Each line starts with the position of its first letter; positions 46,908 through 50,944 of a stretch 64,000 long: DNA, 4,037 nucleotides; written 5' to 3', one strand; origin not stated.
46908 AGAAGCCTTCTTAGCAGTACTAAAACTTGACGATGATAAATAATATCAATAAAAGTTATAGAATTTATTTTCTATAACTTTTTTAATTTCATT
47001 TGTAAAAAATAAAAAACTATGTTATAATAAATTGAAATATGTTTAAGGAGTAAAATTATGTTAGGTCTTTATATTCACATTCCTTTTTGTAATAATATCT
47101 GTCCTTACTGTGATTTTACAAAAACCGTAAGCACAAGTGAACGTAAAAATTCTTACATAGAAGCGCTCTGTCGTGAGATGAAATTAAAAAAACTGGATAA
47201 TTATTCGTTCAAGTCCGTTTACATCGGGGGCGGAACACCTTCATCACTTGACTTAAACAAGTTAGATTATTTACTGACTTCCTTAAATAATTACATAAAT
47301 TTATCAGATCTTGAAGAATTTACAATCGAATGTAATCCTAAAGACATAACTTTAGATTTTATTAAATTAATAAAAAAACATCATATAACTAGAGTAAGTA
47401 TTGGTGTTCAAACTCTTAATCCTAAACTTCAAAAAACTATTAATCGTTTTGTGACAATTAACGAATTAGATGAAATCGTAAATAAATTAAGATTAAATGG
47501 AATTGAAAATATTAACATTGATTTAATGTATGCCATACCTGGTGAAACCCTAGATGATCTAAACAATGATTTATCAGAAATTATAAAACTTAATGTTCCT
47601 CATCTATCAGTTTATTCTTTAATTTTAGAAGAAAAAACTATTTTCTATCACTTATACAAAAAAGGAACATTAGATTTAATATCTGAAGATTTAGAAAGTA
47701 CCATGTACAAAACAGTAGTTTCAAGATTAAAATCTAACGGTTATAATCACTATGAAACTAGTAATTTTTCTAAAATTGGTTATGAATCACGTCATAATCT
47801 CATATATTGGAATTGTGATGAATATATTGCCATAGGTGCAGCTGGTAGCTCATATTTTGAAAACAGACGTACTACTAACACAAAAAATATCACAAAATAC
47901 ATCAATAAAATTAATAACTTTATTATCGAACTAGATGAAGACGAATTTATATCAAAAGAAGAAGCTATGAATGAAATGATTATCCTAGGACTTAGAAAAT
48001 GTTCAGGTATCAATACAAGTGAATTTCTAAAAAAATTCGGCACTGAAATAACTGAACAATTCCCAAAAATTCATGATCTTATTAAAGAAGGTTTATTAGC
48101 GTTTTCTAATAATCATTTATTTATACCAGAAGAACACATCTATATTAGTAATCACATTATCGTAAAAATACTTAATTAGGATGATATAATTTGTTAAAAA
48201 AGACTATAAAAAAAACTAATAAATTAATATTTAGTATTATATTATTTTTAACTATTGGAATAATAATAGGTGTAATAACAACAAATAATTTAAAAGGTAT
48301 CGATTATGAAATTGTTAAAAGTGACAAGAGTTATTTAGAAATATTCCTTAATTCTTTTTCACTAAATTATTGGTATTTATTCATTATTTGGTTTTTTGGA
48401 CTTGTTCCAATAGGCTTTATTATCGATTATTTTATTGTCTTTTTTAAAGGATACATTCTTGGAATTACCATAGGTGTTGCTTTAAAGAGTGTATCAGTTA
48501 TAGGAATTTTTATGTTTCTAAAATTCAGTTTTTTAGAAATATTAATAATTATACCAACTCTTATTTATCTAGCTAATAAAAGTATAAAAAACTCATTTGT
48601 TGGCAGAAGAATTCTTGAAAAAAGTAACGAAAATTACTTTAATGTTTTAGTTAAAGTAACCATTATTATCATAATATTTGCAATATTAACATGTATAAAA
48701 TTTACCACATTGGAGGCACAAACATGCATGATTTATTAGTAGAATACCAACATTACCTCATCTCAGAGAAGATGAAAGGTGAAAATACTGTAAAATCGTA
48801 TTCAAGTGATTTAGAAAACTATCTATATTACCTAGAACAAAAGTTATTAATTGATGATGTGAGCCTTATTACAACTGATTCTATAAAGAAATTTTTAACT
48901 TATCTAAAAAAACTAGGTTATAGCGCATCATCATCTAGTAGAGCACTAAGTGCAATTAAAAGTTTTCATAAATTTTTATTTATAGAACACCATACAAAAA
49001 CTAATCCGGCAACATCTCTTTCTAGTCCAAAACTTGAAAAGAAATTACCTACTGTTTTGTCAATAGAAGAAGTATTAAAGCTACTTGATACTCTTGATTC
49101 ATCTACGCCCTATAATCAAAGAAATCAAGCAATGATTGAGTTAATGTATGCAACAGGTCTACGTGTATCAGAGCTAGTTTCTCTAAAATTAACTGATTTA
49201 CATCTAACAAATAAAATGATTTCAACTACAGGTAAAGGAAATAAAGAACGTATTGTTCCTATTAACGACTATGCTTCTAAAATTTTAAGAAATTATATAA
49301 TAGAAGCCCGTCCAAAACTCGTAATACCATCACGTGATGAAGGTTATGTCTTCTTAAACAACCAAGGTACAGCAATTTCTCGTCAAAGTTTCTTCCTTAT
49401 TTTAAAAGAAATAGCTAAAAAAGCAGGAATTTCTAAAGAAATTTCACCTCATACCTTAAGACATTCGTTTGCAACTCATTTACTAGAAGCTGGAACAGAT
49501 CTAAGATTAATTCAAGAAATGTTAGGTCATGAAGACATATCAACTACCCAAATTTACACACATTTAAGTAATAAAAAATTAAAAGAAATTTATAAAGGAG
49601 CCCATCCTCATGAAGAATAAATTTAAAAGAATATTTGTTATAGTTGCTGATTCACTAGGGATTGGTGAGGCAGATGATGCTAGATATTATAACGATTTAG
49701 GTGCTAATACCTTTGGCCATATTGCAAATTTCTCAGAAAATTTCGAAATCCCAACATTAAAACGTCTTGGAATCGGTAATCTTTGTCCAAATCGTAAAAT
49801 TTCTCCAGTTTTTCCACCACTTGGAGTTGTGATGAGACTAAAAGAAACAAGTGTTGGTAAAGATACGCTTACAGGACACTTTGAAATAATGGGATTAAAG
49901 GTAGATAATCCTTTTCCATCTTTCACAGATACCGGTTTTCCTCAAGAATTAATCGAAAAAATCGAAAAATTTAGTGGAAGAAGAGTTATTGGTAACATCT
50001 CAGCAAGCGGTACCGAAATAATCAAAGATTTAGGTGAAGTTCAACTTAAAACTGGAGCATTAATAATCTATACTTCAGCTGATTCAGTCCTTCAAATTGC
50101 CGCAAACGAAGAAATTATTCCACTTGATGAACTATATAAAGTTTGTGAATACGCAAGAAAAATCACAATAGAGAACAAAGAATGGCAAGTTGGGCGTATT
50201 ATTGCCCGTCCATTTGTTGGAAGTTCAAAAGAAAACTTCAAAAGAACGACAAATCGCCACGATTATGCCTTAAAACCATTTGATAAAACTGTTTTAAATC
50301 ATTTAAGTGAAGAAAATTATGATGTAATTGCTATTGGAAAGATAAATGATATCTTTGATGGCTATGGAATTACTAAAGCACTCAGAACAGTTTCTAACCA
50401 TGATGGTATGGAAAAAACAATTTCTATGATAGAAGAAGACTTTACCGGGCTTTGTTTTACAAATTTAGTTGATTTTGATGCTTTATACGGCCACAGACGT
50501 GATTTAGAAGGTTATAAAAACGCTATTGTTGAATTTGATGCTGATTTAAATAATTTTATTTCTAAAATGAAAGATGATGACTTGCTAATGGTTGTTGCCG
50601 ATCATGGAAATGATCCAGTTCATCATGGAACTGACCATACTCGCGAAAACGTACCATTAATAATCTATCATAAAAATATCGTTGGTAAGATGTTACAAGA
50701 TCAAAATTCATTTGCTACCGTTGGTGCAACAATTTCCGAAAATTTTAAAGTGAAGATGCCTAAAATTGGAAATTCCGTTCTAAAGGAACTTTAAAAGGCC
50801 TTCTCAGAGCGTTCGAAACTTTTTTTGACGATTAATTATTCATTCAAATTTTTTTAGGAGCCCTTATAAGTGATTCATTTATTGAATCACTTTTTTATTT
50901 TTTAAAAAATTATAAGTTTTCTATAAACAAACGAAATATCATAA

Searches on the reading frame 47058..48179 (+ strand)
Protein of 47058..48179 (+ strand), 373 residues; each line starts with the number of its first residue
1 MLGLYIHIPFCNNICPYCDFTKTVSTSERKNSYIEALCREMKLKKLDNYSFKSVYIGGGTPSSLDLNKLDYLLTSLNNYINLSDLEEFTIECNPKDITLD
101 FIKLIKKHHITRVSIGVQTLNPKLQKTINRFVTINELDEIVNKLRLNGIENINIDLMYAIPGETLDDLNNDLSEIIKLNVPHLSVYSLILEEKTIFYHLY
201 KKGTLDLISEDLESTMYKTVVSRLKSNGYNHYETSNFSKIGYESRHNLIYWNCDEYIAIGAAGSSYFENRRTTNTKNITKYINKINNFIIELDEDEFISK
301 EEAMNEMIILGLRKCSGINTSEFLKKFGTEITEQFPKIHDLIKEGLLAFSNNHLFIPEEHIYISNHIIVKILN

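Call 7: search_protein_families(library=ncbifam, proteins=[window:47058-48179:+])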
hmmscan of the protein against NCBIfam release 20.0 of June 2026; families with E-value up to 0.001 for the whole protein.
window:47058-48179:+ (373 aa): 24 families
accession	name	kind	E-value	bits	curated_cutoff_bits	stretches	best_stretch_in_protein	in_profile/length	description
TIGR00539.1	hemN_rel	equivalog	1.4e-92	310.6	205.4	1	4-353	3-351/361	radical SAM family heme chaperone HemW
NF004567.0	PRK05904.1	equivalog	1.1e-62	212.3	355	1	4-372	9-353/353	coproporphyrinogen III oxidase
NF005133.0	PRK06582.1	equivalog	2e-60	204.9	597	1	2-372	12-389/390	coproporphyrinogen III oxidase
NF006067.1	PRK08208.1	equivalog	1e-56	192.8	380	1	2-367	36-410/427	STM4012 family radical SAM protein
TIGR04107.1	rSAM_HutW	equivalog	8.6e-51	173.1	400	1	4-336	42-378/419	heme anaerobic degradation radical SAM methyltransferase ChuW/HutW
TIGR03994.1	rSAM_HemZ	equivalog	2.6e-50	171.7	321.4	1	3-289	86-394/401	coproporphyrinogen dehydrogenase HemZ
NF006385.0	PRK08629.1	equivalog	3.8e-47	161.1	355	1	4-335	55-376/439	coproporphyrinogen III oxidase family protein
TIGR00538.1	hemN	equivalog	7.5e-44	150.3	324.95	1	2-356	50-423/454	oxygen-independent coproporphyrinogen III oxidase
NF006064.0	PRK08207.2-2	equivalog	1.5e-35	123.1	504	1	2-291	145-454/465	coproporphyrinogen III oxidase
NF006060.0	PRK08207.1-3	equivalog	1.7e-35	122.7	653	1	2-289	150-465/477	coproporphyrinogen III oxidase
TIGR04419.1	no_iron_rSAM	equivalog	7.9e-32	111.2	300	1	36-359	25-350/378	HemN-related non-iron pseudo-SAM protein PsgB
NF006063.0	PRK08207.2-1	equivalog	5.6e-29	101.1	1074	1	3-293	194-510/518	coproporphyrinogen III oxidase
NF006061.0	PRK08207.1-4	equivalog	9.1e-28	97.3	702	1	3-283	175-471/501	coproporphyrinogen III oxidase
NF006062.0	PRK08207.1-5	equivalog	8.9e-26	90.8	1007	1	3-232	150-388/476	coproporphyrinogen III oxidase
NF006059.0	PRK08207.1-1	equivalog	1.7e-22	79.9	1012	1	3-191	173-369/496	coproporphyrinogen III oxidase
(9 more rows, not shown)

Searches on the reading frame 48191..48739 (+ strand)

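Call 7: search_protein_families(library=ncbifam, proteins=[window:48191-48739:+])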
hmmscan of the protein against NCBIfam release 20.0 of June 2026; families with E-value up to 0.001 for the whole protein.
window:48191-48739:+ (182 aa): 1 family
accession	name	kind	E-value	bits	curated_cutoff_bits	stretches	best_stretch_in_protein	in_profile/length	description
TIGR02831.1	spo_II_M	equivalog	6.7e-12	45.7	100.2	1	2-171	3-187/200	stage II sporulation protein M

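Call 46: search_protein_families(library=pfam, proteins=[window:48191-48739:+], max_evalue=0.01)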
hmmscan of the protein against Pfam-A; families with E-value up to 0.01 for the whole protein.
window:48191-48739:+ (182 aa): 1 family
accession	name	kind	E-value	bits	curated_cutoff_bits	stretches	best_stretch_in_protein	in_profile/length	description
PF01944.22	SpoIIM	-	1.2e-12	48.5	26.9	1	17-166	2-153/163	Stage II sporulation protein M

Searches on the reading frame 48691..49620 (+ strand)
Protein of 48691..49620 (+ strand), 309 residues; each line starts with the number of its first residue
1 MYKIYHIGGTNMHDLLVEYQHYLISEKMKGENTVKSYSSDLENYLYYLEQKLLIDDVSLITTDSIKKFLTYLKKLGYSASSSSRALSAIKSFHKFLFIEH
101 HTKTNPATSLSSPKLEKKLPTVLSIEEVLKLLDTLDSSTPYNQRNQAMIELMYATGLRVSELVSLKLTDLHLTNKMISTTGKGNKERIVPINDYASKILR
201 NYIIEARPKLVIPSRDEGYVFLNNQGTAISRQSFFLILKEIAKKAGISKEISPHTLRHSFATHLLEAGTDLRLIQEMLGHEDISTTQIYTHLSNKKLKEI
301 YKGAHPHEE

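Call 7: search_protein_families(library=ncbifam, proteins=[window:48691-49620:+])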
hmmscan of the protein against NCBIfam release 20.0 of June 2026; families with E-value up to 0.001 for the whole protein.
window:48691-49620:+ (309 aa): 13 families
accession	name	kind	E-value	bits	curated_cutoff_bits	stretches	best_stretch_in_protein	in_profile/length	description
TIGR02225.1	recomb_XerD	equivalog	5.8e-109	363.9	329.6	1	18-307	2-289/290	site-specific tyrosine recombinase XerD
NF001399.0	PRK00283.1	subfamily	2.2e-103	345.6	279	1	12-308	5-299/300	tyrosine recombinase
TIGR02224.1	recomb_XerC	equivalog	5.2e-94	314.9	335.15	1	18-308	2-293/295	tyrosine recombinase XerC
NF040815.2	recomb_XerA_Arch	equivalog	1.4e-70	237.9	220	1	22-301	6-263/263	site-specific tyrosine recombinase/integron integrase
NF002331.0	PRK01287.1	subfamily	5.8e-65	219.6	371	1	24-308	37-328/365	site-specific tyrosine recombinase XerC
TIGR02249.1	integrase_gron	subfamily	2.3e-47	161.9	265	2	233-297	241-305/315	integron integrase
NF003462.0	PRK05084.1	equivalog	4.6e-35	121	267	1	142-299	194-351/360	tyrosine recombinase XerS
NF011946.0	PRK15417.1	equivalog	8e-29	100.9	435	2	231-293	254-316/337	integron integrase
NF007370.0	PRK09870.1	subfamily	2.4e-25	89.4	221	1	121-302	11-189/200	tyrosine-type DNA invertase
NF007371.0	PRK09871.1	subfamily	8e-20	71.2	222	1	141-297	24-179/198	tyrosine-type DNA invertase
NF002685.0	PRK02436.1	equivalog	4e-12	46.5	178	1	23-287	8-241/245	site-specific tyrosine recombinase XerD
NF040693.1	recomb_GmtY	equivalog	7.4e-12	45.2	340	1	199-299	336-439/441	gamma-mobile-trio recombinase GmtY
NF041502.1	integrase_1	equivalog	8.8e-07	28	350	1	238-300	306-368/484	site-specific integrase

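Call 9: find_encoding_contigs(protein=window:48691-49620:+, flank=10000, max_places=6)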
Protein window:48691-49620:+ (309 aa): no gene with exactly this product is on record in the collection.

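Call 32: find_encoding_contigs(protein=window:48724-49620:+, flank=10000, max_places=6)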
Protein window:48724-49620:+ (298 aa): 2 contigs read that carry it; 2 places shown.
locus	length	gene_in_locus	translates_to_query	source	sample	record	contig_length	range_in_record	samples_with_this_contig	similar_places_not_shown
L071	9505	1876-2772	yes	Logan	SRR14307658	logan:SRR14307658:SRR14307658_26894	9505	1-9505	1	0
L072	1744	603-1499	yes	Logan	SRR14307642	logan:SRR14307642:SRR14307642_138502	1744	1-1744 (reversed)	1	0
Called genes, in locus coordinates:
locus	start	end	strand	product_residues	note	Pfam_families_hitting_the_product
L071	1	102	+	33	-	?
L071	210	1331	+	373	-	PF04055:Radical_SAM, PF06969:HemN_C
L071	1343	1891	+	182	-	PF01944:SpoIIM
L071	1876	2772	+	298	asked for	PF02899:Phage_int_SAM_1, PF13495:Phage_int_SAM_4 (weak), PF00589:Phage_integrase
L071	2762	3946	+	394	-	PF01676:Metalloenzyme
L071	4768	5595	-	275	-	PF02811:PHP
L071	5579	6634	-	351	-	-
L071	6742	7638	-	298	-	PF01569:PAP2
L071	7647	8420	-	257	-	PF01479:S4, PF00849:PseudoU_synth_2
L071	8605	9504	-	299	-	?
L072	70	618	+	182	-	PF01944:SpoIIM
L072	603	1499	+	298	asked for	PF02899:Phage_int_SAM_1, PF13495:Phage_int_SAM_4 (weak), PF00589:Phage_integrase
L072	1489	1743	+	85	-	?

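Call 33: find_related_loci(query=window:48724-49620:+, collection=metagenome_contigs, flank=8000)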
Query window:48724-49620:+ (298 aa) in metagenome_contigs; peptide patterns used: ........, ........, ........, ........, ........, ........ (x = any residue, [..] = any of these).
389 stretches matched a pattern; 164 encode a relative of the query (tblastn E <= 1e-3); the best 80 are kept; 80 distinct loci.
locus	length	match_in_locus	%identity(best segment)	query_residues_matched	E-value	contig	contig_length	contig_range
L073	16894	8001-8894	81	1-298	2e-163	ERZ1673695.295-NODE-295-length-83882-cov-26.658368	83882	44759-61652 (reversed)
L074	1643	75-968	79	1-298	5e-177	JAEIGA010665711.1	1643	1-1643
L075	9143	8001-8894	81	1-298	7e-162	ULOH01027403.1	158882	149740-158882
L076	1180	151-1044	81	1-298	1e-178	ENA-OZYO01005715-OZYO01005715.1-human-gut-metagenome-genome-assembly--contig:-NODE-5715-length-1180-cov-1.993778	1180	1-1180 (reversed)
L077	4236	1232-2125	81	1-298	2e-166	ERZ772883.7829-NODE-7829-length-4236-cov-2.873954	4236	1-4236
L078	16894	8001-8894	81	1-298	1e-161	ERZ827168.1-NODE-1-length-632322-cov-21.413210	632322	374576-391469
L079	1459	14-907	79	1-298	2e-173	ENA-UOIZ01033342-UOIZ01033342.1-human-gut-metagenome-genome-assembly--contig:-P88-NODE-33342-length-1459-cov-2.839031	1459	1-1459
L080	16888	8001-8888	78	1-296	6e-156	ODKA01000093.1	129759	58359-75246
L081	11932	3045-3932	77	1-296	2e-155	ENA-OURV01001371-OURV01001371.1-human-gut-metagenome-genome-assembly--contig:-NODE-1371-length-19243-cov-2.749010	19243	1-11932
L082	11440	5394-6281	78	1-296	1e-155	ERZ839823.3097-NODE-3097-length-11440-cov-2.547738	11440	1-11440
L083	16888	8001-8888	78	1-296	1e-155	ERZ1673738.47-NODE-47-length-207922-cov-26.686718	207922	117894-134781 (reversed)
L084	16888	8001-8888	78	1-296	1e-155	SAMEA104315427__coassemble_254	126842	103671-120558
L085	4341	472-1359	78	1-296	1e-159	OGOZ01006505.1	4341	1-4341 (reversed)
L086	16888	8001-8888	77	1-296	5e-155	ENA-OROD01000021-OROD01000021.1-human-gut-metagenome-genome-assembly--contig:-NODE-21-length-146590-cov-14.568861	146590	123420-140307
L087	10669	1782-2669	77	1-296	3e-154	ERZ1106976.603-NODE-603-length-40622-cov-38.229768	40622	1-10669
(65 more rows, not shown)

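Call 51: search_solved_structures(query=window:48724-49620:+, show_alignments=2, max_evalue=1e-20)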
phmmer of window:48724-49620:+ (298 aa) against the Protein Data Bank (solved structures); distinct sequences matched with E-value up to 1e-20: 7.
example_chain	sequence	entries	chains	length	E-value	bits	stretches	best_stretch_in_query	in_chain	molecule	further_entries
1a0p_A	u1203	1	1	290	3.7e-58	200.5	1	12-290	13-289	SITE-SPECIFIC RECOMBINASE XERD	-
5dcf_A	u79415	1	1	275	6e-43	150.6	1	115-296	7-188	Tyrosine recombinase XerD,DNA translocase FtsK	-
5hxy_A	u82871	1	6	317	2e-42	148.9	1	5-295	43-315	Tyrosine recombinase XerA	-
4a8e_A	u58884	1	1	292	1.6e-41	146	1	18-293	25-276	PROBABLE TYROSINE RECOMBINASE XERC-LIKE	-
9i5v_14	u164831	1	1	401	6.9e-36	127.5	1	3-296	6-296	Ribosome-associated translation inhibitor RaiA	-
2a3v_A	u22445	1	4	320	4.9e-30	108.3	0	228-284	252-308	site-specific recombinase IntI4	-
5jjv_A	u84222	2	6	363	4e-25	92.2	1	105-289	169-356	Tyrosine recombinase XerH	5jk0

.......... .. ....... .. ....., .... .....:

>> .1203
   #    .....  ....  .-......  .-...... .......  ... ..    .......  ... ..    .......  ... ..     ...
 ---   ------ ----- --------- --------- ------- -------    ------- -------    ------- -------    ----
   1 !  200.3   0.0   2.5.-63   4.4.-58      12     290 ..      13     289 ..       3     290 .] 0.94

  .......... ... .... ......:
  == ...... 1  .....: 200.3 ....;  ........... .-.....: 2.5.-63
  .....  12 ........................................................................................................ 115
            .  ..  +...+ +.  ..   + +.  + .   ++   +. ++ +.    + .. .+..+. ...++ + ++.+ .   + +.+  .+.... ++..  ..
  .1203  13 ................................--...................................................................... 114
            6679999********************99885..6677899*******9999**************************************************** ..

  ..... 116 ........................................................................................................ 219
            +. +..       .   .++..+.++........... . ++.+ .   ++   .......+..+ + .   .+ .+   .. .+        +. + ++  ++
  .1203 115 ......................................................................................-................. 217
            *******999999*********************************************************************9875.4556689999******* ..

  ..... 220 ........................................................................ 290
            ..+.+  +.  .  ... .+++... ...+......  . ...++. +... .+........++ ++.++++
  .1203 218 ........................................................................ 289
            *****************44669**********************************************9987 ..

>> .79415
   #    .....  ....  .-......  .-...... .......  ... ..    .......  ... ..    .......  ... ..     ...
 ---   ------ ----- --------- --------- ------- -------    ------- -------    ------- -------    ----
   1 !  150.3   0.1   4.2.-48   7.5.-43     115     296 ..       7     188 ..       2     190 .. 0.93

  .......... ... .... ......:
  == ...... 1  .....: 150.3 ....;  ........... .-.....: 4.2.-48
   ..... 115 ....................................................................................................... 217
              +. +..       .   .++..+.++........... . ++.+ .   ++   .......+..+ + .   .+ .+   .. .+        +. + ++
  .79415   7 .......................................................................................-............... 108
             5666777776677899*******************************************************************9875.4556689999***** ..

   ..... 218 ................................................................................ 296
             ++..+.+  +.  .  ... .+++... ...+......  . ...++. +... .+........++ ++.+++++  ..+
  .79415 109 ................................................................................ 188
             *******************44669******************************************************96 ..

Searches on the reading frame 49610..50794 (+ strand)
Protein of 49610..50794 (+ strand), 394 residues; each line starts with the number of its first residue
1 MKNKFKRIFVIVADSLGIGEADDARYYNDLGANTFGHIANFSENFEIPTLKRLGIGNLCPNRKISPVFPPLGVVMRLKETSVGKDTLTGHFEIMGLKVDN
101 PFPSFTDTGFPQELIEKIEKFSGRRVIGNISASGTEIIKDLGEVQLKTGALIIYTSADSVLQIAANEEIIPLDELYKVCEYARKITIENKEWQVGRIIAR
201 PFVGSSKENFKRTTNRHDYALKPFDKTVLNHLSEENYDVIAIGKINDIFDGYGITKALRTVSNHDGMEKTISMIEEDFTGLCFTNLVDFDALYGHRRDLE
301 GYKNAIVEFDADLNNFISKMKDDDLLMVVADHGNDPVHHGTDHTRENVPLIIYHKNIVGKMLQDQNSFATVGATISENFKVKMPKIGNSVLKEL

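Call 7: search_protein_families(library=ncbifam, proteins=[window:49610-50794:+])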
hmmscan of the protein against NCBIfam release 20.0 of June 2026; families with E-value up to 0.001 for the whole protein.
window:49610-50794:+ (394 aa): 5 families
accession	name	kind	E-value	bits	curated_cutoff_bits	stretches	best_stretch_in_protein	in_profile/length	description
NF003766.0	PRK05362.1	equivalog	3.2e-163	543.1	256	1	4-393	2-394/396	phosphopentomutase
TIGR01696.1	deoB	equivalog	6e-158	525.7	341.2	1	7-389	1-381/381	phosphopentomutase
NF009049.0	PRK12383.1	equivalog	1.7e-54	185.4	254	2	227-394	235-401/408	phosphopentomutase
TIGR00306.2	apgM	subfamily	8.9e-07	28.2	320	1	283-359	295-370/403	2,3-bisphosphoglycerate-independent phosphoglycerate mutase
NF003104.0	PRK04024.1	equivalog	1e-06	27.8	489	1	267-365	284-378/412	2,3-bisphosphoglycerate-independent phosphoglycerate mutase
